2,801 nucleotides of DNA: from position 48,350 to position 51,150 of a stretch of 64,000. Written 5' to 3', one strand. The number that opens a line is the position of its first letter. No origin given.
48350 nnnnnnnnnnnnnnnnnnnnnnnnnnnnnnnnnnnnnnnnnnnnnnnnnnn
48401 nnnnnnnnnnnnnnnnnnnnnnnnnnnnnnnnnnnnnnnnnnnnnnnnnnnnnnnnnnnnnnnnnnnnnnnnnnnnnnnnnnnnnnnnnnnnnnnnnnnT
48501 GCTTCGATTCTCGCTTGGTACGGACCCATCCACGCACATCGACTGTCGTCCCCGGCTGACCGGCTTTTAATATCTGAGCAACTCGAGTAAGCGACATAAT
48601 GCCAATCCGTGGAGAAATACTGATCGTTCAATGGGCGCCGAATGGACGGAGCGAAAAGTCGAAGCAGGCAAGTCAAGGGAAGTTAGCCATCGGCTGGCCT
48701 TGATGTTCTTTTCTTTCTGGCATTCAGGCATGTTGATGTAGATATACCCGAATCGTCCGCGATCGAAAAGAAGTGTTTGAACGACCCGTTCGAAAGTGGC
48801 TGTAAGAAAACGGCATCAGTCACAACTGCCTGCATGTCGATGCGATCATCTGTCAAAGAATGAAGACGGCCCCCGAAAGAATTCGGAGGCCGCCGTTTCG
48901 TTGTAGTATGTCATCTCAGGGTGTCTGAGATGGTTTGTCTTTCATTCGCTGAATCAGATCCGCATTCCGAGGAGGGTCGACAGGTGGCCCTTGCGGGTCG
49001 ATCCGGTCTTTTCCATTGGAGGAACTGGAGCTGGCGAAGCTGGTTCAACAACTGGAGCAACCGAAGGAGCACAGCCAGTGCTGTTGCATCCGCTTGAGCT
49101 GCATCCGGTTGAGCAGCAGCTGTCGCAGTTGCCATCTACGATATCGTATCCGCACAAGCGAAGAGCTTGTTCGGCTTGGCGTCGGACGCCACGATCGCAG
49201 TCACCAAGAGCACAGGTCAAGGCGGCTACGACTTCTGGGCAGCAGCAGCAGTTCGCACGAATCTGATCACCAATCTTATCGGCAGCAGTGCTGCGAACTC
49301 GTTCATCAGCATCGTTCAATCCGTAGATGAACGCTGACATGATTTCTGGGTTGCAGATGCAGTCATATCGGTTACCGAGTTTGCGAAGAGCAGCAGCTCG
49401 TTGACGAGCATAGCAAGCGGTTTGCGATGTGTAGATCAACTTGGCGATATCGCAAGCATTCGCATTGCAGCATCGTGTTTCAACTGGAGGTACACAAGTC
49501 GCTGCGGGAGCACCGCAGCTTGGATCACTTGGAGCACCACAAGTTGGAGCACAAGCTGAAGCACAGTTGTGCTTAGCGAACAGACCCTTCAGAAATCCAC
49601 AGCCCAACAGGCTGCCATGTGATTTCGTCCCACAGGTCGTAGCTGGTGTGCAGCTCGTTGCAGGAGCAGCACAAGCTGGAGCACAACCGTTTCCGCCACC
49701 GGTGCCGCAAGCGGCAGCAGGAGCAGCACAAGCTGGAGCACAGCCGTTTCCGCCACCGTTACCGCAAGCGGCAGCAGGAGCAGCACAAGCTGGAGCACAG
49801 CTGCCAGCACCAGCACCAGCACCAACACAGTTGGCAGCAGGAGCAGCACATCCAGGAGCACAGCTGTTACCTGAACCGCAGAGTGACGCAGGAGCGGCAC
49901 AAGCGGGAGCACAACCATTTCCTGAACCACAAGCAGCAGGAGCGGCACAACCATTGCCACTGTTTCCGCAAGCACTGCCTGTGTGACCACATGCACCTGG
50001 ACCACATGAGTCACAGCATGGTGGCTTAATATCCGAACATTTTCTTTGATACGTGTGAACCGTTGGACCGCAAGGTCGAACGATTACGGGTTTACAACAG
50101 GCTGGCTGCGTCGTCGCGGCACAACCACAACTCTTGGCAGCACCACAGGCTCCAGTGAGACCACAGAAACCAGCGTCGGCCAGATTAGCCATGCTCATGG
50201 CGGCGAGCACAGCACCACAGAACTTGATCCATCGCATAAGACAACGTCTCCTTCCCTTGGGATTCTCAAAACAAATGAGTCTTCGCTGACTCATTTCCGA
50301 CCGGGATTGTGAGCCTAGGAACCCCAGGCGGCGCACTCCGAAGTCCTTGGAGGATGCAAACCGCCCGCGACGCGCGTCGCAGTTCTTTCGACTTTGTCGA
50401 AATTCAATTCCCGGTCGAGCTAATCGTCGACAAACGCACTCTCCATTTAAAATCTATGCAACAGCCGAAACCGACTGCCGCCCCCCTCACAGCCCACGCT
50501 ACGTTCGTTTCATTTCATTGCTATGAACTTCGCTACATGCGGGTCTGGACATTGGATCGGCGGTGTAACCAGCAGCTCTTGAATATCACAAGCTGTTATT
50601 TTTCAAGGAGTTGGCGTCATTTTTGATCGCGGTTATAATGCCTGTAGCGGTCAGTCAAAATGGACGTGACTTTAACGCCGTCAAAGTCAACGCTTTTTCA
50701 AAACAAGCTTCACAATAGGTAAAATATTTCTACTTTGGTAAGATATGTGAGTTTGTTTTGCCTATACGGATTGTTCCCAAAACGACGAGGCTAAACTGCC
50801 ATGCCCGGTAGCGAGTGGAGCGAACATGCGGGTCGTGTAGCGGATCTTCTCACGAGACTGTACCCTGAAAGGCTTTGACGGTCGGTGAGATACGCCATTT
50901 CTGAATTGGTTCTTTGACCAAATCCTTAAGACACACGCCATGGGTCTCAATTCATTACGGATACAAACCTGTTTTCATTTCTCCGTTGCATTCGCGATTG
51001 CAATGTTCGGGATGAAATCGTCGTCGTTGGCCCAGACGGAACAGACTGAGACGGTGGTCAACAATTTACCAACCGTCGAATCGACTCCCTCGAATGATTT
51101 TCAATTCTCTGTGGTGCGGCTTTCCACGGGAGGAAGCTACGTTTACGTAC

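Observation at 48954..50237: Secreted 13%-cysteine protein with Cys/Ala/Pro/Gly repeats and a HEAT domain: candidate disulfide-cross-linked envelope or appendage protein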

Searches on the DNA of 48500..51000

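Call 70: search_rna_families(source=window, start=48500, end=51000, threshold=evalue, max_evalue=0.1)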
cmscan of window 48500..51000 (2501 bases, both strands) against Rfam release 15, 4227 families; matches with E-value up to 0.1: 0.
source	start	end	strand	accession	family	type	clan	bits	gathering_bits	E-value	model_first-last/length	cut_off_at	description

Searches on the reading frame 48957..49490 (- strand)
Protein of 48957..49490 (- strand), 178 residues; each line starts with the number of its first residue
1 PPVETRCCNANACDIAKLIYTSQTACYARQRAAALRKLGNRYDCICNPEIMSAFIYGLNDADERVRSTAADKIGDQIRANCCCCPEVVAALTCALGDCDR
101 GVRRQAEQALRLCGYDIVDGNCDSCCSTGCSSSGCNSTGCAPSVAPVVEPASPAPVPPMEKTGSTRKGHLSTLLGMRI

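Call 73: search_protein_representatives(protein=window:48957-49490:-)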
Query: 178 residues. Proteins with E-value up to 0.001 (for the whole library): 646; up to 1e-10: 236; up to 1e-30: 82. The best 150 are listed.
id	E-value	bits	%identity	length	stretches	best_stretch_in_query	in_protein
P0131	4.7e-64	231.9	42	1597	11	47-111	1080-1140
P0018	6.0e-64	231.6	68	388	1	3-177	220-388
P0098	8.4e-54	198.5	64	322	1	4-161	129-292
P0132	2.0e-53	197.3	67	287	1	3-161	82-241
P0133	2.9e-51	190.2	65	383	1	6-156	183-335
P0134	2.3e-50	187.3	68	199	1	15-158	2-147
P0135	8.4e-49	182.2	69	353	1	3-136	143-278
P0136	2.4e-48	180.7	63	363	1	6-166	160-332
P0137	8.2e-48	179.0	56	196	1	5-163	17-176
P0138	1.8e-47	177.8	60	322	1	6-156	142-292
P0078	1.0e-45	172.1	57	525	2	5-156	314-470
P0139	1.9e-45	171.3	67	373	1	7-161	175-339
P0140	2.2e-44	167.8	65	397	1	4-143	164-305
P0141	1.2e-43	165.4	57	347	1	6-163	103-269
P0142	2.7e-43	164.3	59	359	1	7-163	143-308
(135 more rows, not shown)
